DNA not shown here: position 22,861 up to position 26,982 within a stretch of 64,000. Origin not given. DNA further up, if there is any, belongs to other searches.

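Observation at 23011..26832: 1273-aa fusion of a B12-binding radical-SAM enzyme with a class-V aminotransferase/cysteine-desulfurase-like PLP domain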

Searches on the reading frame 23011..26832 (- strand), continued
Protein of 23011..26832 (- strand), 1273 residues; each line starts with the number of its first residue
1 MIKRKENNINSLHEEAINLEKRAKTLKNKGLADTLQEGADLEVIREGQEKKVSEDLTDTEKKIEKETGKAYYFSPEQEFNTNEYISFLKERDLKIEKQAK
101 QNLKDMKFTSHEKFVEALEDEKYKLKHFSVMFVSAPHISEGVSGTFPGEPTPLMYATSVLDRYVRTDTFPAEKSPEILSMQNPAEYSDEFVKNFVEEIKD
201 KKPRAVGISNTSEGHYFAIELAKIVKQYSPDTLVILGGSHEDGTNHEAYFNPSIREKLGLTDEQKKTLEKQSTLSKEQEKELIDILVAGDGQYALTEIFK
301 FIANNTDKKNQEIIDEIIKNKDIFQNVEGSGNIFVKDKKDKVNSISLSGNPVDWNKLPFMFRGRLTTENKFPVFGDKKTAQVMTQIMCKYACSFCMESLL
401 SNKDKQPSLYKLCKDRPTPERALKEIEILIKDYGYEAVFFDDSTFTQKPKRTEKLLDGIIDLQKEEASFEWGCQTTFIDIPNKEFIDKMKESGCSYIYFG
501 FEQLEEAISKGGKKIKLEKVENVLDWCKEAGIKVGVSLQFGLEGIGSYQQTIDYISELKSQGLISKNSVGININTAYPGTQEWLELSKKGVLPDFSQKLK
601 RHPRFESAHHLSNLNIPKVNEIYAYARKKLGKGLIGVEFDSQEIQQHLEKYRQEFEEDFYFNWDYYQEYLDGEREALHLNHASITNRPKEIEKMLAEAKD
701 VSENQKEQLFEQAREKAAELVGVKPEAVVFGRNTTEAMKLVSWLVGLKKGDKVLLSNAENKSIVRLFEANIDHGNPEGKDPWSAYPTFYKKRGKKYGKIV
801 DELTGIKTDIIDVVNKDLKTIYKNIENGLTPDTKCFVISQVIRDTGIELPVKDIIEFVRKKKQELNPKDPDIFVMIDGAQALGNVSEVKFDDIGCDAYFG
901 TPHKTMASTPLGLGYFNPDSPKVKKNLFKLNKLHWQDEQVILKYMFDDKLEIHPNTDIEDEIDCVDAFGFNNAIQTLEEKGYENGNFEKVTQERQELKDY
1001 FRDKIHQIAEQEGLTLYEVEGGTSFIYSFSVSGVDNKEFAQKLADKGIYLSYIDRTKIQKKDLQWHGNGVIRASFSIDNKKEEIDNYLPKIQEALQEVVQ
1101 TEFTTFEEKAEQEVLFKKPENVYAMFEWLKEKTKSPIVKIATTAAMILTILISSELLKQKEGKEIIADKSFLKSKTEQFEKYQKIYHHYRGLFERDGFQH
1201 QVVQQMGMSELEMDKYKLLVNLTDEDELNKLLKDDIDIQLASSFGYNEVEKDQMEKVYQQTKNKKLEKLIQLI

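Call 36: search_protein_families(library=ncbifam, proteins=[L016:9633-11498:+, L016:7314-8789:+, L016:8776-9636:+, L016:2448-6299:+, L007:8001-11459:+], max_evalue=0.00001)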
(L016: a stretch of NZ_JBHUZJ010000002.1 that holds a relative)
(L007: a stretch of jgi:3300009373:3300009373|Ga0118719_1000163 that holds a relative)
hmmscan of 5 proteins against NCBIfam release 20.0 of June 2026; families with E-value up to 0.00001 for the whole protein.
L016:9633-11498:+ (621 aa): 9 families
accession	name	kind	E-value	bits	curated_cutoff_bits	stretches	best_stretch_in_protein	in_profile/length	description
NF050148.1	rSAM_ApyD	equivalog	6.8e-23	80.9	750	1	358-563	201-390/645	RiPP biosynthesis radical SAM protein ApyD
TIGR04434.1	rSAM_Pput_1520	hypoth_equivalog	2.7e-20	72.4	550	1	254-548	155-447/515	B12-binding domain/radical SAM domain-containing protein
NF033070.1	rSAM_AprD4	equivalog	8.2e-18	64.5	500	1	346-562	186-386/456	AprD4 family radical SAM diol-dehydratase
TIGR03471.1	HpnJ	equivalog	1.4e-14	53.9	577.6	1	359-577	200-398/472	hopanoid biosynthesis associated radical SAM protein HpnJ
TIGR04295.1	B12_rSAM_oligo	hypoth_equivalog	2.8e-10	39.4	400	1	343-477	187-307/422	TIGR04295 family B12-binding domain-containing radical SAM protein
TIGR02026.1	BchE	equivalog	1.9e-09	36.9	481.35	0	355-475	193-309/497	magnesium-protoporphyrin IX monomethyl ester anaerobic oxidative cyclase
TIGR04479.1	bcpD_PhpK_rSAM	subfamily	2.3e-09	36.1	600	1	348-537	233-408/504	PhpK family radical SAM P-methyltransferase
TIGR04072.2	rSAM_ladder_B12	equivalog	4.2e-08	32.2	360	1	358-474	182-292/443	lipid biosynthesis B12-binding/radical SAM protein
TIGR04367.1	HpnR_B12_rSAM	equivalog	3.8e-07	29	650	0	355-612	185-418/490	hopanoid C-3 methylase HpnR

L016:7314-8789:+ (491 aa): 20 families
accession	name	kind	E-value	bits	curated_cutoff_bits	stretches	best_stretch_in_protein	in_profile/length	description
NF050148.1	rSAM_ApyD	equivalog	3.3e-33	115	750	1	90-414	68-391/645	RiPP biosynthesis radical SAM protein ApyD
TIGR02026.1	BchE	equivalog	7.8e-25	87.7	481.35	1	47-453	22-420/497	magnesium-protoporphyrin IX monomethyl ester anaerobic oxidative cyclase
TIGR04479.1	bcpD_PhpK_rSAM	subfamily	3.5e-23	81.8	600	1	99-389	114-408/504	PhpK family radical SAM P-methyltransferase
TIGR03471.1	HpnJ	equivalog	1.9e-22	79.8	577.6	1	109-420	81-391/472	hopanoid biosynthesis associated radical SAM protein HpnJ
TIGR04014.1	B12_SAM_MJ_0865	equivalog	6.3e-19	68.1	360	1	94-395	36-341/434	methyl-coenzyme M reductase glutamine C-methyltransferase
NF033070.1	rSAM_AprD4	equivalog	1.6e-18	66.8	500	1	210-413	187-387/456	AprD4 family radical SAM diol-dehydratase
TIGR04367.1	HpnR_B12_rSAM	equivalog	2.2e-17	62.8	650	1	96-433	61-387/490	hopanoid C-3 methylase HpnR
TIGR04072.2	rSAM_ladder_B12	equivalog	6.1e-17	61.4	360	1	113-390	84-349/443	lipid biosynthesis B12-binding/radical SAM protein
TIGR04190.1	B12_SAM_Ta0216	equivalog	1.2e-15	57.2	500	1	112-190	96-175/554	TIGR04190 family B12-binding domain/radical SAM domain protein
NF040546.1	rSAM_CUAEP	equivalog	1.3e-15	57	500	1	85-418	37-370/468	CUAEP/CCAEP-tail radical SAM (seleno)protein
NF038361.1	rSAM_Sden_1168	equivalog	1.6e-15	56.7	575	1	97-415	141-472/560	Sden_1168 family B12-binding radical SAM P-methyltransferase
NF033712.0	B12_rSAM_KedN5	subfamily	1.2e-14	53.5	700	1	89-282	55-255/624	KedN5 family methylcobalamin-dependent radical SAM C-methyltransferase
TIGR04013.1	B12_SAM_MJ_1487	hypoth_equivalog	8.4e-14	51.2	251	1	87-411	34-352/382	TIGR04013 family B12-binding domain/radical SAM domain-containing protein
TIGR04295.1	B12_rSAM_oligo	hypoth_equivalog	1.8e-13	50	400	1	227-415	206-383/422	TIGR04295 family B12-binding domain-containing radical SAM protein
NF040542.1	rSAM_RCCLKC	equivalog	5.7e-13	48.8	450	1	103-430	56-391/423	arsinothricin biosynthesis radical SAM protein ArsL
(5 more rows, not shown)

L016:8776-9636:+ (286 aa): 0 families

L016:2448-6299:+ (1283 aa): 0 families

L007:8001-11459:+ (1152 aa): 20 families
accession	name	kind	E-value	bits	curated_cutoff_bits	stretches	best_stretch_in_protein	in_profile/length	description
TIGR04434.1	rSAM_Pput_1520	hypoth_equivalog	1.9e-22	79.5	550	1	690-1086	79-450/515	B12-binding domain/radical SAM domain-containing protein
TIGR04479.1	bcpD_PhpK_rSAM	subfamily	1.1e-19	70.2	600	1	875-1073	231-410/504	PhpK family radical SAM P-methyltransferase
NF050148.1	rSAM_ApyD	equivalog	2.1e-19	69.4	750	1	887-1010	201-319/645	RiPP biosynthesis radical SAM protein ApyD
TIGR03471.1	HpnJ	equivalog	2.6e-15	56.3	577.6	1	859-1102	168-389/472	hopanoid biosynthesis associated radical SAM protein HpnJ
TIGR01979.1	sufS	subfamily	1.3e-14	53.9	475.1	1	218-310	151-233/403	SufS family cysteine desulfurase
TIGR04072.2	rSAM_ladder_B12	equivalog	1.1e-12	47.4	360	1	885-1009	180-299/443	lipid biosynthesis B12-binding/radical SAM protein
NF006791.0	PRK09295.1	equivalog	1.3e-11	44.2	661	1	217-311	155-239/406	cysteine desulfurase SufS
NF033070.1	rSAM_AprD4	equivalog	1.6e-10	40.5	500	1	875-1096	186-386/456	AprD4 family radical SAM diol-dehydratase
TIGR04295.1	B12_rSAM_oligo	hypoth_equivalog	4.6e-10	38.7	400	1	869-1017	184-319/422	TIGR04295 family B12-binding domain-containing radical SAM protein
TIGR01977.1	am_tr_V_EF2568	hypoth_equivalog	1.3e-09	37.5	377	0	217-311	128-213/376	cysteine desulfurase family protein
TIGR02026.1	BchE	equivalog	1.5e-09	37.3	481.35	0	886-1004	195-312/497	magnesium-protoporphyrin IX monomethyl ester anaerobic oxidative cyclase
NF008126.0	PRK10874.1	equivalog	2.3e-09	36.9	607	0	219-309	153-233/401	cysteine desulfurase CsdA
NF038361.1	rSAM_Sden_1168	equivalog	2.1e-08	33.2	575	1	840-1019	239-409/560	Sden_1168 family B12-binding radical SAM P-methyltransferase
TIGR03392.1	FeS_syn_CsdA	equivalog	2.2e-08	33.7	493.6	0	219-309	150-230/398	cysteine desulfurase CsdA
TIGR04385.1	B12_rSAM_cofa1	equivalog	2.3e-08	33.7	450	1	856-994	166-301/438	B12 lower ligand biosynthesis radical SAM protein BzaD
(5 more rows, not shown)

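Call 44: search_protein_families(library=pfam, proteins=[P0027, P0040], max_evalue=0.001)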
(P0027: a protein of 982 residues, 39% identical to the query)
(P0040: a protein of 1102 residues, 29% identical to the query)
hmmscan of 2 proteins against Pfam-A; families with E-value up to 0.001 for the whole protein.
P0027 (982 aa): 3 families
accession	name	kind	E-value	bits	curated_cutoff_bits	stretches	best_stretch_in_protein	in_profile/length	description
PF02668.22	TauD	-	2.8e-41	142.6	27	1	682-974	9-266/267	Taurine catabolism dioxygenase TauD, TfdA family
PF04055.27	Radical_SAM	-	2.2e-13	51.1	29.5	1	360-532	4-166/166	Radical SAM superfamily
PF02310.24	B12-binding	-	9.3e-07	29.1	32.1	1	154-205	41-95/121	B12 binding domain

P0040 (1102 aa): 4 families
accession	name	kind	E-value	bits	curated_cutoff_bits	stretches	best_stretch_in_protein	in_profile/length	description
PF04055.27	Radical_SAM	-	2.7e-11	44.4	29.5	1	536-707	3-165/166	Radical SAM superfamily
PF00004.35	AAA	-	2e-07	31.9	21.2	1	876-966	2-109/131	ATPase family associated with various cellular activities (AAA)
PF02310.24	B12-binding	-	0.00015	22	32.1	1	358-408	42-95/121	B12 binding domain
PF13401.12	AAA_22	-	0.00047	20.9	27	0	858-966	21-123/130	AAA domain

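Call 46: find_encoding_contigs(protein=P0037, flank=8000, max_places=1)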
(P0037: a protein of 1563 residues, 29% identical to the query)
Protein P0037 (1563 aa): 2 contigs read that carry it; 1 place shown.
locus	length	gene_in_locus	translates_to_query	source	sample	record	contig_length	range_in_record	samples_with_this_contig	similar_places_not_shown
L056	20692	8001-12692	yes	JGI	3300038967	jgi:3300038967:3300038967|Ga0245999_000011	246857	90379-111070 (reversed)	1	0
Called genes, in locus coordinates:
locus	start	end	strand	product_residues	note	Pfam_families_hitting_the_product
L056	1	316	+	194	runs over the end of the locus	PF02441:Flavoprotein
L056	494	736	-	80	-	-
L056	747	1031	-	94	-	-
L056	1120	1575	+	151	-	PF00583:Acetyltransf_1, PF13673:Acetyltransf_10, PF13508:Acetyltransf_7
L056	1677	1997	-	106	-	PF02635:DsrE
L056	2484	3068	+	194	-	PF01966:HD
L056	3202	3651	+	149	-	-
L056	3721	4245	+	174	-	PF13302:Acetyltransf_3, PF13420:Acetyltransf_4, PF00583:Acetyltransf_1, PF13523:Acetyltransf_8 (weak)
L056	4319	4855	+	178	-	PF13302:Acetyltransf_3, PF13420:Acetyltransf_4, PF13523:Acetyltransf_8 (weak), PF00583:Acetyltransf_1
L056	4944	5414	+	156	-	-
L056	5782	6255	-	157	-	PF14196:ATC_hydrolase (weak)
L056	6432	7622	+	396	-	PF00083:Sugar_tr (weak), PF07690:MFS_1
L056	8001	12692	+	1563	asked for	PF10114:PocR, PF24391:HD-CE, PF02310:B12-binding (faint), PF04055:Radical_SAM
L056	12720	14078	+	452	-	PF00266:Aminotran_5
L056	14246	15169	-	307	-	-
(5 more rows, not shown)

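Call 47: find_encoding_contigs(protein=P0043, flank=8000, max_places=1)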
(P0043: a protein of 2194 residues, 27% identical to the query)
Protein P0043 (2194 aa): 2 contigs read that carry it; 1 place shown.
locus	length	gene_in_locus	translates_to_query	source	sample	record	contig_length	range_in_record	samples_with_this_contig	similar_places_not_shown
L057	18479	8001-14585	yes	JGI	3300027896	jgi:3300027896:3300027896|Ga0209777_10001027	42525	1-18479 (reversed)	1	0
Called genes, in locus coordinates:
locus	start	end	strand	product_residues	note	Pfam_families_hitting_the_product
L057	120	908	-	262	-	PF10137:CAP12-PCTIR_TIR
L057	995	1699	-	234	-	-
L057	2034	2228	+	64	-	-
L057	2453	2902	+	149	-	-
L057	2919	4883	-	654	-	PF13289:SIR2_2, PF13424:TPR_12, PF24885:TPR_NPHP3 (weak), PF00515:TPR_1 (weak), PF13424:TPR_12, PF00515:TPR_1 (weak), PF13424:TPR_12, PF13424:TPR_12, +22 more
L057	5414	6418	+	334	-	-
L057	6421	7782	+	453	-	PF00266:Aminotran_5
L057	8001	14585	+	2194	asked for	PF10114:PocR, PF04055:Radical_SAM (weak)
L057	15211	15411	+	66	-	-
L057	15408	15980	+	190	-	-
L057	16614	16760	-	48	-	-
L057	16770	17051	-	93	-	-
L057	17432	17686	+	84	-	-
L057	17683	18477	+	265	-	?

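Call 75: search_dna_similar(query=window:23011-26832:-, collection=phages, mode=protein, max_evalue=0.00001, max_rows=15)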
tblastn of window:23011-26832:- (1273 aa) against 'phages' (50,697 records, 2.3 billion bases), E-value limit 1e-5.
No match.

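Call 76: search_dna_similar(query=window:23011-26832:-, collection=plasmids, mode=protein, max_evalue=0.00001, max_rows=15)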
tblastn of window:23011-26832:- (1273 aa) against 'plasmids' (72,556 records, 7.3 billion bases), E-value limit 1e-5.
Records with a match: 27; places in all: 28; records where one place covers at least 80% of the query: 0.
Best place of each record, by identity: <60% 27.
By first word of the organism name: Rhizobium 7; Shinella 3; Paraburkholderia 3; Streptantibioticus 2; Azospirillum 2; Pseudomonas 2; Chondrinema 1; Streptomyces 1; Clostridium 1; Solidesulfovibrio 1; and 4 more.
By predicted mobility (MOB-suite, as given by PLSDB): non-mobilizable 13; conjugative 10; mobilizable 4.
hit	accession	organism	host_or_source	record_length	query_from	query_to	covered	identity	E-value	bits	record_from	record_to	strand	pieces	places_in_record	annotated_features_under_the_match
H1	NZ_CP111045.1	Chondrinema litorale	Seaweed,red alga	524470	627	1092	37%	24.2%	3e-14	86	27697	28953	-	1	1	aminotransferase class V-fold PLP-dependent enzyme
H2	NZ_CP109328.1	Streptomyces sp. NBC_01591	-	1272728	182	580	31%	26.4%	2e-29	135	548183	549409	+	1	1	none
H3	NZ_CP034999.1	Rhizobium acidisoli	Phaseolus vulgaris,root nodule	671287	188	578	31%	26.0%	4e-14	86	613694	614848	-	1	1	radical SAM protein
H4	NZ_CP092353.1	Rhizobium sp. C104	Cell culture,nodule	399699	188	578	31%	25.5%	2e-13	84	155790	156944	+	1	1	radical SAM protein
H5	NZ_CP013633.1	Rhizobium sp. N324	Phaseolus vulgaris,Whole ...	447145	188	578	31%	25.5%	2e-13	83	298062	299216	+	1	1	hypothetical protein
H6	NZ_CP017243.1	Rhizobium etli 8C-3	Phaseolus vulgaris,cell culture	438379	188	578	31%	25.3%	5e-13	82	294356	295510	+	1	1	hypothetical protein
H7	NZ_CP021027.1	Rhizobium sp. TAL182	Phaseolus vulgaris,cell culture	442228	188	578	31%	25.3%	5e-13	82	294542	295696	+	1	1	hypothetical protein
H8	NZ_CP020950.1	Rhizobium sp. CIAT894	-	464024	188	576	31%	25.2%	1e-13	84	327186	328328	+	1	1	radical SAM protein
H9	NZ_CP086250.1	Clostridium estertheticum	single colony,beef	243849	161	591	34%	20.4%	2e-6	61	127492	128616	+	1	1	radical SAM protein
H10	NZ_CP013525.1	Rhizobium phaseoli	Phaseolus vulgaris,Whole ...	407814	182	533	28%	24.5%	1e-8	67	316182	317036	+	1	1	radical SAM protein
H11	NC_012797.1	Solidesulfovibrio magneticus RS-1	-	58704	225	594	29%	21.9%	4e-7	63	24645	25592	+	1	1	radical SAM protein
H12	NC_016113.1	Streptantibioticus cattleyicolor NRRL 8057 = DSM 46488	-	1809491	176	544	29%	21.1%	1e-14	87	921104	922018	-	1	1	none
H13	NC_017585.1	Streptantibioticus cattleyicolor NRRL 8057 = DSM 46488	-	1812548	176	544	29%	21.1%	1e-14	87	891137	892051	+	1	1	none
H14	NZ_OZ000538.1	Shinella sp. WSC3-e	-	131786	821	1088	21%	26.3%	5e-9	69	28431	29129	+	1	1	aminotransferase class V-fold PLP-dependent enzyme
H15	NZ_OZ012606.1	Shinella sp. WSD5-1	-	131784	821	1088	21%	26.3%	5e-9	69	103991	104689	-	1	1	aminotransferase class V-fold PLP-dependent enzyme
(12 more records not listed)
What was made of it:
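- Tried and rejected: Plasmids gave only remote single-domain hits (call 76).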
